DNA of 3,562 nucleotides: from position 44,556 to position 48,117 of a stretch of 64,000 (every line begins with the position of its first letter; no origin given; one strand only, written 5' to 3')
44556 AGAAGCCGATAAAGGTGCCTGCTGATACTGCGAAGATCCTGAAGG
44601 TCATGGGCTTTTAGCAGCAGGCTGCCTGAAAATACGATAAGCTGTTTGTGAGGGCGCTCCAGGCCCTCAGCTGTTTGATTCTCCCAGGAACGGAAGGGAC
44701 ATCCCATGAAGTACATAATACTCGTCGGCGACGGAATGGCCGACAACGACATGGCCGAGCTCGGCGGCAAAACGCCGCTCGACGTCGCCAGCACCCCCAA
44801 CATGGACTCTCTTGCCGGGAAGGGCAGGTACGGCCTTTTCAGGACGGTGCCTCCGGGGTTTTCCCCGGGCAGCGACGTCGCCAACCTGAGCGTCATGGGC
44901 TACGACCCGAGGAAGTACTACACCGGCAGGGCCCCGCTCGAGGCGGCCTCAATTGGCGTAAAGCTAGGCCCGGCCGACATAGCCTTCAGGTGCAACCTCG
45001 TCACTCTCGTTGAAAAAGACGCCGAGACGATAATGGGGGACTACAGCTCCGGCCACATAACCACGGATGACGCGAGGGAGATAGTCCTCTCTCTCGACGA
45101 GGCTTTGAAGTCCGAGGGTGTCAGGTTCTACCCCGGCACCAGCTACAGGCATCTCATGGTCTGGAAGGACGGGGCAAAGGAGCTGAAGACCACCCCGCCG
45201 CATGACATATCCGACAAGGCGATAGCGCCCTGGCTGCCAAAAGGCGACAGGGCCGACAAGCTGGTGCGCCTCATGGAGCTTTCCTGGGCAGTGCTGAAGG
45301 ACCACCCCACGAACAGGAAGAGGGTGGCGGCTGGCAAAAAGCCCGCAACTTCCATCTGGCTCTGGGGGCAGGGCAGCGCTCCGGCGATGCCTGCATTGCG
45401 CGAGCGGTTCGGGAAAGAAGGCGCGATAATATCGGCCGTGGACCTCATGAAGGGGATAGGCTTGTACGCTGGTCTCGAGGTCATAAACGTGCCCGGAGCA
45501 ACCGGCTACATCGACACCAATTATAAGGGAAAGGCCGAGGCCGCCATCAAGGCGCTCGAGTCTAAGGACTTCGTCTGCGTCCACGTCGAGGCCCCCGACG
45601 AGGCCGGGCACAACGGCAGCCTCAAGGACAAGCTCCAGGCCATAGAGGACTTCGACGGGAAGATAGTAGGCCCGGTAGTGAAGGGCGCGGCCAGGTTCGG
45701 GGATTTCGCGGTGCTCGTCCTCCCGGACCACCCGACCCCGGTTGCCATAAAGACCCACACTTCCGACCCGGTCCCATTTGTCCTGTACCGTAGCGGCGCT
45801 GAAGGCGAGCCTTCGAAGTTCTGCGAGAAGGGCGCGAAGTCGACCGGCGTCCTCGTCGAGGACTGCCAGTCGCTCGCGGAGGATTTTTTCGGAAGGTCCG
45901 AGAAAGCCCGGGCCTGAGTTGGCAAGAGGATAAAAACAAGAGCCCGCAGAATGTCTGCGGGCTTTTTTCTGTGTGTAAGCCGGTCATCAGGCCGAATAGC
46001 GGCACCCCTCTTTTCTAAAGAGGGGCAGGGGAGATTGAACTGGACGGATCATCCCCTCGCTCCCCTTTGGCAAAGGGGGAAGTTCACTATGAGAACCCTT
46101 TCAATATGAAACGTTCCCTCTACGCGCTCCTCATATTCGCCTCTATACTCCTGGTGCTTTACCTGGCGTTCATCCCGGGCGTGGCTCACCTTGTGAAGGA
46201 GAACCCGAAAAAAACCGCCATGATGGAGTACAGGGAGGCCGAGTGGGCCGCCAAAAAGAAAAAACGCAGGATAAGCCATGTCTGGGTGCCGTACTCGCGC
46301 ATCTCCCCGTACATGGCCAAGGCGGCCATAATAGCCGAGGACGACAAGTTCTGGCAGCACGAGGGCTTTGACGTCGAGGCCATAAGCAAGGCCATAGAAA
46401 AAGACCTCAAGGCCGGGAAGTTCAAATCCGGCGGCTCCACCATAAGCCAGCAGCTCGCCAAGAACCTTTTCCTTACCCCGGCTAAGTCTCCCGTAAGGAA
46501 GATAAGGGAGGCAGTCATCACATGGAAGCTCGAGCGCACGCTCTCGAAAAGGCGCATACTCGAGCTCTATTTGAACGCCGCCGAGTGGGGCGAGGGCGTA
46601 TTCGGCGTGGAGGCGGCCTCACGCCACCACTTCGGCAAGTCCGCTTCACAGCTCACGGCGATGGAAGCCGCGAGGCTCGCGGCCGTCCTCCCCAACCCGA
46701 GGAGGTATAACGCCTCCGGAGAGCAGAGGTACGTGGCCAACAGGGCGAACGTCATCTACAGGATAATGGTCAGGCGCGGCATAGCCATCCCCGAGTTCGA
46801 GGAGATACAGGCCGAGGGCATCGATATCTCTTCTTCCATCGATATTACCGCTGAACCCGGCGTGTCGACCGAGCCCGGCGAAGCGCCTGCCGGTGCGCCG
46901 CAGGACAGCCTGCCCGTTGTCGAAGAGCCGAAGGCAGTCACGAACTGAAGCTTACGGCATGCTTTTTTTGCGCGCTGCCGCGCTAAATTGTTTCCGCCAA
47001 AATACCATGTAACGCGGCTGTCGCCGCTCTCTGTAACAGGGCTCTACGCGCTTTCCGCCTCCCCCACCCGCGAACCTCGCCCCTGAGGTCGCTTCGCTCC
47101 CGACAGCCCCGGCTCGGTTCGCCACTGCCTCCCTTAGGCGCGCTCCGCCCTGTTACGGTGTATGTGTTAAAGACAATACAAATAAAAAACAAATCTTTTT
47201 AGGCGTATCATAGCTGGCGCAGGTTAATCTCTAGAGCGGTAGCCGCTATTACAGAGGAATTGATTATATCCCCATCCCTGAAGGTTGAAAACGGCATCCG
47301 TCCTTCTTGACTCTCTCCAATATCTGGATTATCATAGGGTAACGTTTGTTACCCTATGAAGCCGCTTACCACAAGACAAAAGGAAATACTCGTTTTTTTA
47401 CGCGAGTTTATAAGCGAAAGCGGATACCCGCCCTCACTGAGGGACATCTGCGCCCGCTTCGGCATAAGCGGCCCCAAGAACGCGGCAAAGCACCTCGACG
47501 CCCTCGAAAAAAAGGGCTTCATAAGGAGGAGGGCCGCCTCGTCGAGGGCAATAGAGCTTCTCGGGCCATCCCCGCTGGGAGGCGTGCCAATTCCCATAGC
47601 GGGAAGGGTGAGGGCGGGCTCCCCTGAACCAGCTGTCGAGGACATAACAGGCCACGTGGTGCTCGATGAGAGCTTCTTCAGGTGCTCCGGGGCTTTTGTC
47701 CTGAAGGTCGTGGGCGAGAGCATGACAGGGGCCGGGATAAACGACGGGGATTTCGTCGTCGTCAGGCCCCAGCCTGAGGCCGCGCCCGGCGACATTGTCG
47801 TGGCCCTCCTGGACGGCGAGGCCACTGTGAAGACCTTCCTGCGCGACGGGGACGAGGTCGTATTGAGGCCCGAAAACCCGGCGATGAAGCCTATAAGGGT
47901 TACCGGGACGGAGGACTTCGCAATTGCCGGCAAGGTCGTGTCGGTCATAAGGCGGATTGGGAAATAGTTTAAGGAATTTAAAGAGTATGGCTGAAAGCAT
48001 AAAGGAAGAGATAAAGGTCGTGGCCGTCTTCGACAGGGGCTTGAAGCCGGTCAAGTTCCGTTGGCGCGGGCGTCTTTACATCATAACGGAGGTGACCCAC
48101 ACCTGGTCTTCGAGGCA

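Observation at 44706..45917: ApgM-type phosphoglycerate mutase homologue positioned as the missing homoserine kinase of a hom-thrC cluster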

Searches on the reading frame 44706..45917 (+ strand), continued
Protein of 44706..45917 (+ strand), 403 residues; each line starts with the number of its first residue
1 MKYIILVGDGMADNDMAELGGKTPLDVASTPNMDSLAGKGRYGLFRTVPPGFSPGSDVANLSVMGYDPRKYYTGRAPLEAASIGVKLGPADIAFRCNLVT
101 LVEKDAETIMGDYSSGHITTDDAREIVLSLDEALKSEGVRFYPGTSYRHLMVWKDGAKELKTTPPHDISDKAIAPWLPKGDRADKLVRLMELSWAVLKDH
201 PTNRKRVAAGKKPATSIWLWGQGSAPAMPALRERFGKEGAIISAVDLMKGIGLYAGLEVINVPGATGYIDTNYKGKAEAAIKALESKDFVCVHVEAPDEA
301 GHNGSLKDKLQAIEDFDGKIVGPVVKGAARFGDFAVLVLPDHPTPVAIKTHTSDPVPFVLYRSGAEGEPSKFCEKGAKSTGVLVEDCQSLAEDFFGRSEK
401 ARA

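Call 32: search_protein_families(library=pfam, max_evalue=0.00001, proteins=[P0125, P0129, P0131, P0137, P0143, P0146, P0169, P0170, P0187, P0244])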
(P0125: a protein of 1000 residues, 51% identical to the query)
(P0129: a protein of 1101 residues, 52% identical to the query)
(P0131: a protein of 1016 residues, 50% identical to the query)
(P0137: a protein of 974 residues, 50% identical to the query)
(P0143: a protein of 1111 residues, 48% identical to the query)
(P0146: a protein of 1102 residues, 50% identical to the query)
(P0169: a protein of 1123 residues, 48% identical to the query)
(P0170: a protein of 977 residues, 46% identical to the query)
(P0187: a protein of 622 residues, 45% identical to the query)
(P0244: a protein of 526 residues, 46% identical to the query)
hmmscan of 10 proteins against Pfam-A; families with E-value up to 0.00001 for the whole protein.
P0125 (1000 aa): 2 families
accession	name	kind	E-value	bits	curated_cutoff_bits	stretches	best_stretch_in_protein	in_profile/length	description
PF10143.14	PhosphMutase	-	2.6e-59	200.4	21.5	1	38-205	2-170/170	2,3-bisphosphoglycerate-independent phosphoglycerate mutase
PF01676.23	Metalloenzyme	-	5.3e-42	144.5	24.3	1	1-370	1-226/252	Metalloenzyme superfamily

P0129 (1101 aa): 2 families
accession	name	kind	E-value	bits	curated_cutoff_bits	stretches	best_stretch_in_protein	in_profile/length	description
PF10143.14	PhosphMutase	-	4.2e-64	216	21.5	1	38-205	2-170/170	2,3-bisphosphoglycerate-independent phosphoglycerate mutase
PF01676.23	Metalloenzyme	-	1.9e-46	159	24.3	1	1-375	1-231/252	Metalloenzyme superfamily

P0131 (1016 aa): 2 families
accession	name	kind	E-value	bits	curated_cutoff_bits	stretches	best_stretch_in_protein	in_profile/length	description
PF10143.14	PhosphMutase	-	1.6e-57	194.5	21.5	1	38-205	2-170/170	2,3-bisphosphoglycerate-independent phosphoglycerate mutase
PF01676.23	Metalloenzyme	-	7e-44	150.7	24.3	1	1-379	1-229/252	Metalloenzyme superfamily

P0137 (974 aa): 2 families
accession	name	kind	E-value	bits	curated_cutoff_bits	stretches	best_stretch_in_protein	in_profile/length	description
PF10143.14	PhosphMutase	-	2.7e-57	193.8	21.5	1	40-206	4-170/170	2,3-bisphosphoglycerate-independent phosphoglycerate mutase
PF01676.23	Metalloenzyme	-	3.6e-39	135.2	24.3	1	1-369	1-225/252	Metalloenzyme superfamily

P0143 (1111 aa): 2 families
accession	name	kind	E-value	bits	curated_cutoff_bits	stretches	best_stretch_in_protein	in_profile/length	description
PF10143.14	PhosphMutase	-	2.2e-56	190.9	21.5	1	37-205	1-170/170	2,3-bisphosphoglycerate-independent phosphoglycerate mutase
PF01676.23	Metalloenzyme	-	1.4e-47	162.8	24.3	1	1-387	1-239/252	Metalloenzyme superfamily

P0146 (1102 aa): 2 families
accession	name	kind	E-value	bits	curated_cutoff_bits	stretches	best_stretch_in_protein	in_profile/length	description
PF10143.14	PhosphMutase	-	1.3e-61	207.8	21.5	1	37-201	1-170/170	2,3-bisphosphoglycerate-independent phosphoglycerate mutase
PF01676.23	Metalloenzyme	-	7.5e-44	150.6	24.3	1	1-394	1-248/252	Metalloenzyme superfamily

P0169 (1123 aa): 2 families
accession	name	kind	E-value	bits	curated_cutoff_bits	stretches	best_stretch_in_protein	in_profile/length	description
PF10143.14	PhosphMutase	-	3.7e-54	183.6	21.5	1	13-181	1-170/170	2,3-bisphosphoglycerate-independent phosphoglycerate mutase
PF01676.23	Metalloenzyme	-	7.9e-34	117.7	24.3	1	4-346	25-226/252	Metalloenzyme superfamily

P0170 (977 aa): 2 families
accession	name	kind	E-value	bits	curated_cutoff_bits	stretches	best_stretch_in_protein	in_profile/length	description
PF10143.14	PhosphMutase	-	1.9e-53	181.3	21.5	1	37-207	1-170/170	2,3-bisphosphoglycerate-independent phosphoglycerate mutase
PF01676.23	Metalloenzyme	-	2.2e-34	119.6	24.3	1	1-374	1-228/252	Metalloenzyme superfamily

P0187 (622 aa): 3 families
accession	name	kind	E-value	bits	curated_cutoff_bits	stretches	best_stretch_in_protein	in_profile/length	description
PF10143.14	PhosphMutase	-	9.2e-50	169.3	21.5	1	38-209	2-170/170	2,3-bisphosphoglycerate-independent phosphoglycerate mutase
PF01676.23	Metalloenzyme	-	6.3e-42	144.3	24.3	1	1-405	1-251/252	Metalloenzyme superfamily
PF10502.14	Peptidase_S26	-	4.2e-34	118.4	22.9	1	430-611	2-166/168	Signal peptidase, peptidase S26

P0244 (526 aa): 2 families
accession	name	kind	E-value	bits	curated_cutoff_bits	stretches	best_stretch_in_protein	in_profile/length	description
PF10143.14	PhosphMutase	-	2.4e-46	158.2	21.5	1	149-324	1-170/170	2,3-bisphosphoglycerate-independent phosphoglycerate mutase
PF01676.23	Metalloenzyme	-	7.1e-36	124.4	24.3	1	113-501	1-232/252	Metalloenzyme superfamily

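Call 37: list_cluster_members(proteins=[P0229])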
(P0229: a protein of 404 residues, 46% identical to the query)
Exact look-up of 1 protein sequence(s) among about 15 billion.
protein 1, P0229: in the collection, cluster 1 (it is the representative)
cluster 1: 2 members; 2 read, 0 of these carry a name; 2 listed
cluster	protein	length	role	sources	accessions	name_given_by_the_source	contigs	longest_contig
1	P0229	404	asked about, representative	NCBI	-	-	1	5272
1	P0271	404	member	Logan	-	-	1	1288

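Call 44: search_protein_families(library=pfam, max_evalue=0.000001, proteins=[L031:6287-8974:+, L031:8974-9852:+, L031:11442-12746:+, L031:13102-13773:-, L031:14082-15632:+])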
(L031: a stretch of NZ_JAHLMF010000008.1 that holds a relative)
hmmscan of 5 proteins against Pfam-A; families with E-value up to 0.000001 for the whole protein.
L031:6287-8974:+ (895 aa): 2 families
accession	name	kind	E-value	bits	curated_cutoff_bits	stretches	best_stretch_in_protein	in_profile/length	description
PF08335.16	GlnD_UR_UTase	-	2.5e-42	144.7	21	1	194-332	2-140/141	GlnD PII-uridylyltransferase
PF24931.1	ACT_ACR9_3rd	-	1.9e-07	31.5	27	0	812-889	2-80/98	ACR9-like, ACT-like domain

L031:8974-9852:+ (292 aa): 3 families
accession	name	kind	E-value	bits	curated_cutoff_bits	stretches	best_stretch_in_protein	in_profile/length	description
PF00589.27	Phage_integrase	-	2e-49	168.1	27.1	1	107-279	2-171/172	Phage integrase family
PF02899.23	Phage_int_SAM_1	-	5.6e-22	78.3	22.3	1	5-85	1-83/83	Phage integrase, N-terminal SAM-like domain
PF13495.12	Phage_int_SAM_4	-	3.5e-07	31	27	0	8-82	5-79/85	Phage integrase, N-terminal SAM-like domain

L031:11442-12746:+ (434 aa): 1 family
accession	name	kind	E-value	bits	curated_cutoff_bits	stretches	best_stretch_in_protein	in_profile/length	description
PF00155.27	Aminotran_1_2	-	1e-23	84.6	19.7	1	82-424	36-359/361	Aminotransferase class I and II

L031:13102-13773:- (223 aa): 1 family
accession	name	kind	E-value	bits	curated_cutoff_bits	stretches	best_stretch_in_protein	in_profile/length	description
PF10502.14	Peptidase_S26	-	5.8e-56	189.5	22.9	1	29-204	2-168/168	Signal peptidase, peptidase S26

L031:14082-15632:+ (516 aa): 0 families

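Call 46: search_protein_families(library=ncbifam, max_evalue=1e-30, proteins=[L010:4809-6032:+, L018:3809-5398:+, L021:15765-16538:+, L015:2260-4878:+, L015:4878-6275:+, L020:11384-11890:+, L031:11442-12746:+])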
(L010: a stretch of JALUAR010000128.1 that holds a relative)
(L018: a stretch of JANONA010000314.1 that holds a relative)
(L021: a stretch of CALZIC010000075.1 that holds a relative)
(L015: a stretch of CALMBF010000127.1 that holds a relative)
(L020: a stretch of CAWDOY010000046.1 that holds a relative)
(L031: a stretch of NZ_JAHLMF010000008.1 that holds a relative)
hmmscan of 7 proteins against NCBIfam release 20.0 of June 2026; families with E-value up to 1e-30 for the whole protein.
L010:4809-6032:+ (407 aa): 23 families
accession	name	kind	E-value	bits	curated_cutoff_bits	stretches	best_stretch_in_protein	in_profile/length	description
NF005155.0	PRK06635.1-4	equivalog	8.6e-186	617.8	346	1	1-405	2-405/407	aspartate kinase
NF005656.0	PRK07431.1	equivalog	3.6e-171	570.7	657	1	2-405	3-413/587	aspartate kinase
NF005154.0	PRK06635.1-2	equivalog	3.3e-166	553.7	376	1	2-404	4-405/407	aspartate kinase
NF005153.0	PRK06635.1-1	equivalog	1.2e-164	548.4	585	1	2-407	3-411/421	aspartate kinase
TIGR00657.1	asp_kinases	subfamily_domain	1e-145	486.2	208.7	1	62-401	103-440/442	aspartate kinase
NF005156.0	PRK06635.1-5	equivalog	5.4e-143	476.6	594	1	2-406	3-405/411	aspartate kinase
TIGR00656.1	asp_kin_monofn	equivalog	1.3e-137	459.1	402.25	1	1-402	2-405/407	aspartate kinase, monofunctional class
NF005161.0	PRK06635.2-5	equivalog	7.3e-116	387.3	586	1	4-403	7-402/402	aspartate kinase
NF006068.0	PRK08210.1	equivalog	7.9e-107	357.9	474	1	2-404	3-403/405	aspartate kinase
NF006459.0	PRK08841.1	equivalog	8.7e-107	357.5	535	1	2-401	5-378/395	aspartate kinase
NF004938.0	PRK06291.1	equivalog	6.7e-100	335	528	1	62-405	119-465/468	aspartate kinase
NF005157.0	PRK06635.2-1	equivalog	7.1e-91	305.1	832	1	4-402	6-400/401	aspartate kinase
NF005158.0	PRK06635.2-2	equivalog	2.5e-87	293.4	717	1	2-402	3-399/401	aspartate kinase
NF006959.0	PRK09436.1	equivalog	1.3e-79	268.2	726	1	65-401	119-459/819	bifunctional aspartate kinase/homoserine dehydrogenase I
NF006570.0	PRK09084.1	equivalog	4.7e-69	233.6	455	1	61-401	108-448/452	lysine-sensitive aspartokinase 3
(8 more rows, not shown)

L018:3809-5398:+ (529 aa): 13 families
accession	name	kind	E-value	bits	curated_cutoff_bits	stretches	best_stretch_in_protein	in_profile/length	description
TIGR00977.1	citramal_synth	equivalog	3.6e-232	771.3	450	1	5-526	2-520/526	citramalate synthase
NF002085.0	PRK00915.1-2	subfamily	7.5e-90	302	517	1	3-523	12-500/504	2-isopropylmalate synthase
TIGR02090.1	LEU1_arch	subfamily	1.9e-79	267.4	484.75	1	5-373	1-353/363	isopropylmalate/citramalate/homocitrate synthases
NF002086.0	PRK00915.1-3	equivalog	1.3e-76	258.2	532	1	2-523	4-502/516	2-isopropylmalate synthase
TIGR00973.1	leuA_bact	equivalog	7e-74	249.1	598.7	1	5-519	2-493/494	2-isopropylmalate synthase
NF002088.0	PRK00915.1-5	equivalog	7.7e-73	245.7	697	1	3-520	2-496/514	2-isopropylmalate synthase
NF002087.0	PRK00915.1-4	equivalog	1.3e-65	221.9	729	1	4-520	6-500/516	2-isopropylmalate synthase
TIGR02146.1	LysS_fung_arch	equivalog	6.4e-65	219.6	413.55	1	7-366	1-344/344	homocitrate synthase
NF041069.1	IPMS_Sufob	equivalog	1.4e-64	218.7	600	1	5-373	1-355/371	isopropylmalate synthase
NF002084.0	PRK00915.1-1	equivalog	4.3e-64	216.9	748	1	2-526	2-502/523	2-isopropylmalate synthase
TIGR02660.1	nifV_homocitr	equivalog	5.9e-60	203.5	462.9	1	5-367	2-348/365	homocitrate synthase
NF042434.1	IPMS_Lepto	equivalog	4.1e-43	147.8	500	1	3-366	4-368/374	2-isopropylmalate synthase LeuA2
NF042433.1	CitmalDyn_Leptosp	equivalog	2.2e-40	138.7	950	1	4-486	7-469/514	(R)-citramalate synthase CimA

L021:15765-16538:+ (257 aa): 3 families
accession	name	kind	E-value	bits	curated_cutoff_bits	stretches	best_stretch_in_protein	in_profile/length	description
TIGR00050.1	rRNA_methyl_1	subfamily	1.7e-61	208.1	167.15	1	14-247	2-230/233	TrmJ/YjtD family RNA methyltransferase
NF011694.0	PRK15114.1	equivalog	3.1e-37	128.5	280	1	14-251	2-243/246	tRNA (cytosine(32)/uridine(32)-2'-O)-methyltransferase TrmJ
NF007752.0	PRK10433.1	equivalog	1.3e-36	126.2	212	1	17-245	3-222/228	tRNA/rRNA methyltransferase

L015:2260-4878:+ (872 aa): 4 families
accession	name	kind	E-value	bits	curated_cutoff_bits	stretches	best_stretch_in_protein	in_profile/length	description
NF003810.1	PRK05399.1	equivalog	0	1082.8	480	1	7-807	1-793/793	DNA mismatch repair protein MutS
TIGR01070.1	mutS1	equivalog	0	1011.2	641.7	1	7-869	1-839/840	DNA mismatch repair protein MutS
TIGR01069.2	mutS2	equivalog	3.5e-53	181.1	400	1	298-805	18-513/790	endonuclease MutS2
NF052383.1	ATPase_KamC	equivalog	7.2e-51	173.5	300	1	405-747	118-436/508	lysine 5,6-aminomutase reactivase ATPase KamC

L015:4878-6275:+ (465 aa): 4 families
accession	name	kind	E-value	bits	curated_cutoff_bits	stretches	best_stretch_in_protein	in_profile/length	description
NF038267.1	amidase_AmiC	exception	1.5e-56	191.8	700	1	78-461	35-406/407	N-acetylmuramoyl-L-alanine amidase AmiC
NF007652.1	PRK10319.1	equivalog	1.7e-43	149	400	1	236-462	48-279/291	N-acetylmuramoyl-L-alanine amidase AmiA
TIGR02883.1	spore_cwlD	equivalog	3.5e-35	121.8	221.55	0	247-353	3-123/189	N-acetylmuramoyl-L-alanine amidase CwlD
NF007751.0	PRK10431.1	equivalog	4.2e-35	121.1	532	1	231-463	178-418/445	N-acetylmuramoyl-L-alanine amidase AmiB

L020:11384-11890:+ (168 aa): 0 families

L031:11442-12746:+ (434 aa): 1 family
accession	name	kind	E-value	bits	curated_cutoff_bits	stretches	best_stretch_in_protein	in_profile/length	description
NF006388.0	PRK08637.1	equivalog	1.7e-215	715.9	301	1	1-433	1-431/433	hypothetical protein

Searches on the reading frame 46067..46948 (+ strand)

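Call 3: search_protein_families(library=pfam, proteins=[window:46067-46948:+])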
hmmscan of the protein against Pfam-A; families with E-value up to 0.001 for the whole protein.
window:46067-46948:+ (293 aa): 1 family
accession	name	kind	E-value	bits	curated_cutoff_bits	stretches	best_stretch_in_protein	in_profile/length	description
PF00912.28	Transgly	-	1.3e-56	191.3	27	1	67-234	10-177/178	Transglycosylase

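Call 4: search_protein_families(library=ncbifam, proteins=[window:46067-46948:+])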
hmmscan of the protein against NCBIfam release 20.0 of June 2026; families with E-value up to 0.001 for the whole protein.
window:46067-46948:+ (293 aa): 13 families
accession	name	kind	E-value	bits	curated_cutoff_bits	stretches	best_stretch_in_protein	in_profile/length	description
TIGR02070.1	mono_pep_trsgly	equivalog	4.6e-75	252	182.65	1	21-236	4-220/224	monofunctional biosynthetic peptidoglycan transglycosylase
TIGR02074.1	PBP_1a_fam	subfamily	1.1e-54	186.2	508.75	1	72-240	3-171/535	PBP1A family penicillin-binding protein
NF051885.1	tranpepglycosPbpC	equivalog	2.7e-48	165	900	1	77-250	81-253/632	multimodular transpeptidase-transglycosylase PbpC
TIGR02073.1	PBP_1c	equivalog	1.3e-41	143.1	494.2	1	62-242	24-204/728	penicillin-binding protein 1C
NF038276.1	strep_PBP2A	exception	5.3e-36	124.1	1100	1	24-259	49-279/716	penicillin-binding protein PBP2A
NF008643.0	PRK11636.1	equivalog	7.9e-36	123.6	1263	1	59-253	56-249/850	peptidoglycan glycosyltransferase/peptidoglycan DD-transpeptidase MrcA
TIGR02071.1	PBP_1b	equivalog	9.8e-32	109.9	717.75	1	69-258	145-339/729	penicillin-binding protein 1B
NF008414.0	PRK11240.1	equivalog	4.7e-27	94.4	1121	1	74-250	67-243/774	peptidoglycan glycosyltransferase PbpC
NF010008.0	PRK13481.1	equivalog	1.4e-26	93.4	270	1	71-234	80-249/269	glycosyltransferase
NF007061.0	PRK09506.1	equivalog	9.8e-25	86.5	1120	1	72-241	212-385/825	bifunctional glycosyl transferase/transpeptidase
NF011423.0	PRK14850.1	equivalog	1.3e-23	83.3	1275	1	71-237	157-327/764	penicillin-binding protein 1b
NF038272.1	strep_PBP1A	exception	2.8e-22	78.8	1075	1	79-238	77-238/658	penicillin-binding protein PBP1A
NF038274.1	strep_PBP1B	exception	1.6e-21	76.3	1225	1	71-216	82-232/745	penicillin-binding protein PBP1B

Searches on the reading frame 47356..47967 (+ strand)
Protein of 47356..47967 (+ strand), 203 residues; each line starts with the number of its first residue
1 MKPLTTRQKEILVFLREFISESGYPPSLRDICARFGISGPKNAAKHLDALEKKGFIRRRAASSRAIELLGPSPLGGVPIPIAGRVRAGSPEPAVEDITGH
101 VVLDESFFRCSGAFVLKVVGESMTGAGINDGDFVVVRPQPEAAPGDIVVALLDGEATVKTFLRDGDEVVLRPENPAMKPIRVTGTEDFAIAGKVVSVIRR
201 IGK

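Call 3: search_protein_families(library=pfam, proteins=[window:47356-47967:+])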
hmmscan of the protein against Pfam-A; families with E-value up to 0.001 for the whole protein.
window:47356-47967:+ (203 aa): 2 families
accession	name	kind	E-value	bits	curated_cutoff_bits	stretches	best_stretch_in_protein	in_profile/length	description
PF00717.28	Peptidase_S24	-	1.4e-33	115.4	23.3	1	80-195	1-116/116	Peptidase S24-like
PF01726.22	LexA_DNA_bind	-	8.5e-23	80.4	23.7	1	1-65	1-65/65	LexA DNA binding domain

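Call 4: search_protein_families(library=ncbifam, proteins=[window:47356-47967:+])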
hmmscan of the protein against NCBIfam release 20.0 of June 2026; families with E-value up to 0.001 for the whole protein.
window:47356-47967:+ (203 aa): 3 families
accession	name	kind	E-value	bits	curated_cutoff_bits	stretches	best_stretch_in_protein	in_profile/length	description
TIGR00498.1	lexA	equivalog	6.1e-62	208.8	110.95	1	1-201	1-202/203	transcriptional repressor LexA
NF007621.2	PRK10276.1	subfamily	1.5e-22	79.8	110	1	87-199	2-115/115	translesion error-prone DNA polymerase V autoproteolytic subunit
NF051876.1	transXXX_HumD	equivalog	0.00033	20.6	120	1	88-181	2-95/129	HumD family translesion DNA polymerase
